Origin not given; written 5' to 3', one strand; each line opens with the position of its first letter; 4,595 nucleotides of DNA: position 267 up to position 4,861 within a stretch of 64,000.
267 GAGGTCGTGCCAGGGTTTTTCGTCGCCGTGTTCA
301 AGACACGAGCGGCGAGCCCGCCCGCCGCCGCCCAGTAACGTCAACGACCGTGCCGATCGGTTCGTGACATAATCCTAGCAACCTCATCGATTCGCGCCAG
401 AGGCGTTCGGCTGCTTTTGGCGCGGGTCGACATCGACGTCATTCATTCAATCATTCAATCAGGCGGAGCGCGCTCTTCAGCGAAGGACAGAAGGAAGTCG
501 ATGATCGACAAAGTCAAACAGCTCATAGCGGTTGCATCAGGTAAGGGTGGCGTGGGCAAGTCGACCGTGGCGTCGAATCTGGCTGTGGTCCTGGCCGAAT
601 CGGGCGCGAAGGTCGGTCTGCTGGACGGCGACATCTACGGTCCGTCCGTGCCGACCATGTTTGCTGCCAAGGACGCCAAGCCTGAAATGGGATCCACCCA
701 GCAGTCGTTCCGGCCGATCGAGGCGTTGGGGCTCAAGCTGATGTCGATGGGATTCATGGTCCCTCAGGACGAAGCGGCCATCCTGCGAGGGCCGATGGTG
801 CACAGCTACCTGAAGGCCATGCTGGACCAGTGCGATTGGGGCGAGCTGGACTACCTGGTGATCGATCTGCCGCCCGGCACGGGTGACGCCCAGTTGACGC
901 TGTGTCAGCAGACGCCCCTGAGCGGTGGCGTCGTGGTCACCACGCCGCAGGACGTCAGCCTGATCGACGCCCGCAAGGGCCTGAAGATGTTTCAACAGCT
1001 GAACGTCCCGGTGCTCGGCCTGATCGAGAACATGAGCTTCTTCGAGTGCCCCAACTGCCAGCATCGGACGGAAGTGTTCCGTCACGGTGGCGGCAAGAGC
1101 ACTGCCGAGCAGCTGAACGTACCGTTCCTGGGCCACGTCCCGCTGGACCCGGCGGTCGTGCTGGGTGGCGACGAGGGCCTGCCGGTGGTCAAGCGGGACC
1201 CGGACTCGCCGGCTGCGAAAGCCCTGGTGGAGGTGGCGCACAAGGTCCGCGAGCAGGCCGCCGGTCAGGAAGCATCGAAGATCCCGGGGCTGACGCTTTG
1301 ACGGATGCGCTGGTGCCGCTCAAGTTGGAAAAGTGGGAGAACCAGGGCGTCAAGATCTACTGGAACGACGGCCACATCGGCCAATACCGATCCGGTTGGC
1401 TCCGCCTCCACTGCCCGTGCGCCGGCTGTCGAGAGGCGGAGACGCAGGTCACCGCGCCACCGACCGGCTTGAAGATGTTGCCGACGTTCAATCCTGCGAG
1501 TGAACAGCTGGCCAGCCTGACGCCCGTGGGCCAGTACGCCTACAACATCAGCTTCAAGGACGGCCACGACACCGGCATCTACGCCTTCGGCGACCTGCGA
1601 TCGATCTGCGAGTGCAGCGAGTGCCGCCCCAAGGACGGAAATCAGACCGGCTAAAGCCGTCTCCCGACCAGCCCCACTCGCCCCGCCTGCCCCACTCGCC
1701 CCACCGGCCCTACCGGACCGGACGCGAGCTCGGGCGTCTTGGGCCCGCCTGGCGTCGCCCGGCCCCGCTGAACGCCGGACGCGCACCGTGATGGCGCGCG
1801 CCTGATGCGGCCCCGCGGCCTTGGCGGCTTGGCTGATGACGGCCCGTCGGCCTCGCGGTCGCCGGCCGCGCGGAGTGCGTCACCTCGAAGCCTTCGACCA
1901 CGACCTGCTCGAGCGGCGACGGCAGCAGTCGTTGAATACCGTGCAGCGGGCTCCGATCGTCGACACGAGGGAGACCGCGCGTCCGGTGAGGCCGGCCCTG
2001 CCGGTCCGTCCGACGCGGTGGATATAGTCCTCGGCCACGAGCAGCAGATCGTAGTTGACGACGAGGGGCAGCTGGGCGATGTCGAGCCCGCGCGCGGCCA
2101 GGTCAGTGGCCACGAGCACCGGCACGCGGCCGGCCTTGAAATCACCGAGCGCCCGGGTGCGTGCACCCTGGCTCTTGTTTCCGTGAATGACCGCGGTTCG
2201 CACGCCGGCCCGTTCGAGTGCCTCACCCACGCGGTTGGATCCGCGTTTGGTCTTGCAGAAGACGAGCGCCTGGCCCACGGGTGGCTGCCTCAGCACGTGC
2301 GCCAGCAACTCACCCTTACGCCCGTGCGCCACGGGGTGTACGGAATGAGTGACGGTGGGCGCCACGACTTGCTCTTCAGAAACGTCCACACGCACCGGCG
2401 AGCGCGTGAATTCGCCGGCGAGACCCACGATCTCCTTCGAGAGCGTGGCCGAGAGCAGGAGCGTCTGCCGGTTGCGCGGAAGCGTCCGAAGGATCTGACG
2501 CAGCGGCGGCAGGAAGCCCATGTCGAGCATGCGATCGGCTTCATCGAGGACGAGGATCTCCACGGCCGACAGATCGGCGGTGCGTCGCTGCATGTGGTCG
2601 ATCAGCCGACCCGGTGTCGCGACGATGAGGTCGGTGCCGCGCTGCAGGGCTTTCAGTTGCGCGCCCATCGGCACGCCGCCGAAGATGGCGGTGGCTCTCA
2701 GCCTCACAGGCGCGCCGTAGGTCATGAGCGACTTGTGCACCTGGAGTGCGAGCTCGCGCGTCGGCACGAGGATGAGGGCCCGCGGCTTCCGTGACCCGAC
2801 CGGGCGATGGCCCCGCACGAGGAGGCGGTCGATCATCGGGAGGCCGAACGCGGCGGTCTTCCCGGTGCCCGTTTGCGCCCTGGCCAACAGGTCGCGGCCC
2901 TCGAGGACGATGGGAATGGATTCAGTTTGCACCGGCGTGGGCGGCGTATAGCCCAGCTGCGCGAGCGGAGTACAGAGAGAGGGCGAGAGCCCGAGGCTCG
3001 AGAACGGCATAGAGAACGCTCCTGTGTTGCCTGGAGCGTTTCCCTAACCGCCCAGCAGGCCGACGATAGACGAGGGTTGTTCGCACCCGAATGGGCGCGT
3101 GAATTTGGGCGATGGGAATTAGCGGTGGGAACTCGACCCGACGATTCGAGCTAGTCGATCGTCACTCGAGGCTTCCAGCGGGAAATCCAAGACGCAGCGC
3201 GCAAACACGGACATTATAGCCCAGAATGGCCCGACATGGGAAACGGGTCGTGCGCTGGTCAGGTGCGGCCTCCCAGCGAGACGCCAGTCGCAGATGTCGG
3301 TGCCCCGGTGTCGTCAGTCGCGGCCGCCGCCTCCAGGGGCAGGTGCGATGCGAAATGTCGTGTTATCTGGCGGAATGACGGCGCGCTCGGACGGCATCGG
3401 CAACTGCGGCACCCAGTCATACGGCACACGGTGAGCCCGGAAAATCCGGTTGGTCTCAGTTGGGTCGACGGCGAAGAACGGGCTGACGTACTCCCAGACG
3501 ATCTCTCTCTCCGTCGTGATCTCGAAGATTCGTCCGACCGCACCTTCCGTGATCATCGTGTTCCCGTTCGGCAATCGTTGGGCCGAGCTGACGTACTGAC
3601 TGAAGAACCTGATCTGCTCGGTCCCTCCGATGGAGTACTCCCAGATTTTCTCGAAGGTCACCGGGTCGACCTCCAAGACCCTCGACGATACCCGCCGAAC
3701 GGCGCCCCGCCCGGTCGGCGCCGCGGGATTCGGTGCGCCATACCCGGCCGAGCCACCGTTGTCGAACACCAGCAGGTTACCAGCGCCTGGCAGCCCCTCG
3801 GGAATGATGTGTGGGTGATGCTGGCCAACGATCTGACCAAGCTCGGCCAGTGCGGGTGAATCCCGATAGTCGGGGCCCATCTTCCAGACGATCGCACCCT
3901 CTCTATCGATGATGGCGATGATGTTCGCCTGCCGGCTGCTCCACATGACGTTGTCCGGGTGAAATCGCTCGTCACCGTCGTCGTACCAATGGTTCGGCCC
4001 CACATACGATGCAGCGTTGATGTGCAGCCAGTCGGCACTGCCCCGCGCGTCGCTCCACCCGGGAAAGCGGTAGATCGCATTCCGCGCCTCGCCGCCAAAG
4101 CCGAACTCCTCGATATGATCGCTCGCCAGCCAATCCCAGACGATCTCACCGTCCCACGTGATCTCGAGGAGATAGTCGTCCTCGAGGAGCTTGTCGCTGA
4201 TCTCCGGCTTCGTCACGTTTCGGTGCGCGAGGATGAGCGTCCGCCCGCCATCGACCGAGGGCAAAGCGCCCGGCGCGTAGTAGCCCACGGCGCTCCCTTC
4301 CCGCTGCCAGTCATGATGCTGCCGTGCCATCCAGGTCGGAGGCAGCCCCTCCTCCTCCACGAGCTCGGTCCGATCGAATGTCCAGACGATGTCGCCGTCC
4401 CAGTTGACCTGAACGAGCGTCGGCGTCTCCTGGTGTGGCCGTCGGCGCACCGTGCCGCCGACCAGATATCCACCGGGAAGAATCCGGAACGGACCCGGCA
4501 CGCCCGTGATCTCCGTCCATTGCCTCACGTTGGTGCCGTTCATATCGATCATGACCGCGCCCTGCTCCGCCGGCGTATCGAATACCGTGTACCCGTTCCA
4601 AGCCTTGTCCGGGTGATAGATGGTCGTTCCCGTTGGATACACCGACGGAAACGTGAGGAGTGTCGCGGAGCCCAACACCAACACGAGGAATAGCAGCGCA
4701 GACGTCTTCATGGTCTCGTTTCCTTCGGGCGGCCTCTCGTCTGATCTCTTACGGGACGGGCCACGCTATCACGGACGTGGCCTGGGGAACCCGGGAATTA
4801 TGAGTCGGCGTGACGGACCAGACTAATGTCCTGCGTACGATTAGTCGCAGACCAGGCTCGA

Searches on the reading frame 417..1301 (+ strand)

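Call 55: search_protein_families(library=pfam, proteins=[window:417-1301:+], max_evalue=0.0001)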
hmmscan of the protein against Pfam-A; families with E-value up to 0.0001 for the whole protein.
window:417-1301:+ (294 aa): 6 families
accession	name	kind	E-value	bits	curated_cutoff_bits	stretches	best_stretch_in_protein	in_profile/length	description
PF10609.15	ParA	-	8e-100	333.7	27.1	1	32-277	1-245/246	NUBPL iron-transfer P-loop NTPase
PF01656.29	CbiA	-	2.3e-12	47.4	25.4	1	37-253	1-121/125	CobQ/CobB/MinD/ParA nucleotide binding domain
PF13614.12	AAA_31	-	5.4e-10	39.9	27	1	35-79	2-46/177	AAA domain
PF02374.21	ArsA_ATPase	-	1.6e-07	31.3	24.3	1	39-69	5-35/305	Anion-transporting ATPase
PF00142.24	Fer4_NifH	-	6.5e-07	29.5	25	0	41-82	6-47/271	4Fe-4S iron sulfur cluster binding proteins, NifH/frxC family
PF09140.17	MipZ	-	9e-07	28.9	20.7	1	36-155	2-110/262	ATPase MipZ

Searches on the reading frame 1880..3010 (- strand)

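Call 55: search_protein_families(library=pfam, proteins=[window:1880-3010:-], max_evalue=0.0001)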
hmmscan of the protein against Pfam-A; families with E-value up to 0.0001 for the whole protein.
window:1880-3010:- (376 aa): 3 families
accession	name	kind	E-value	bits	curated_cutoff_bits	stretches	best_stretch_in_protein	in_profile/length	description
PF00270.35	DEAD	-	4e-49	167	26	1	25-193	1-163/167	DEAD/DEAH box helicase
PF00271.37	Helicase_C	-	3.8e-27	95.2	23.5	1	233-340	3-110/110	Helicase conserved C-terminal domain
PF04851.21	ResIII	-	3.8e-06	27.3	22.5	1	39-190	24-162/164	Type III restriction enzyme, res subunit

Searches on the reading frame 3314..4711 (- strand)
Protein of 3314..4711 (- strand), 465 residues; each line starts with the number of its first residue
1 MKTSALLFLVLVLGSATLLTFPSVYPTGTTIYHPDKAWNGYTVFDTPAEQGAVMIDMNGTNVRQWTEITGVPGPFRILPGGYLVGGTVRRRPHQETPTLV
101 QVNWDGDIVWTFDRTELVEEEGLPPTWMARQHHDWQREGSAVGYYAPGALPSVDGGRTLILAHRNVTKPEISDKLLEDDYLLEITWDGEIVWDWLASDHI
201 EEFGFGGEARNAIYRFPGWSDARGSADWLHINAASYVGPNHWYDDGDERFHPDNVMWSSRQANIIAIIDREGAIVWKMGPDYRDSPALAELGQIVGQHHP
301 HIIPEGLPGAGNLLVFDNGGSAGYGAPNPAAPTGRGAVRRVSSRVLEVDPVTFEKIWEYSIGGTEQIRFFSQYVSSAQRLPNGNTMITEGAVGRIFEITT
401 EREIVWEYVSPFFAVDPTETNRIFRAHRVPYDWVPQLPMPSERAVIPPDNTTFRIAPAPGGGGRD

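Call 55: search_protein_families(library=pfam, proteins=[window:3314-4711:-], max_evalue=0.0001)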
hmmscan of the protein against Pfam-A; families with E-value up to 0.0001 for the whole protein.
window:3314-4711:- (465 aa): 2 families
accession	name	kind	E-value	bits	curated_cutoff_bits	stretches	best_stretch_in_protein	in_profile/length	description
PF05935.17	Arylsulfotrans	-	2.3e-21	76.7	24.2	1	154-394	101-336/374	Arylsulfotransferase (ASST)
PF14269.12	Arylsulfotran_2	-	5.1e-17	62.7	27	1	159-409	71-299/301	Arylsulfotransferase (ASST)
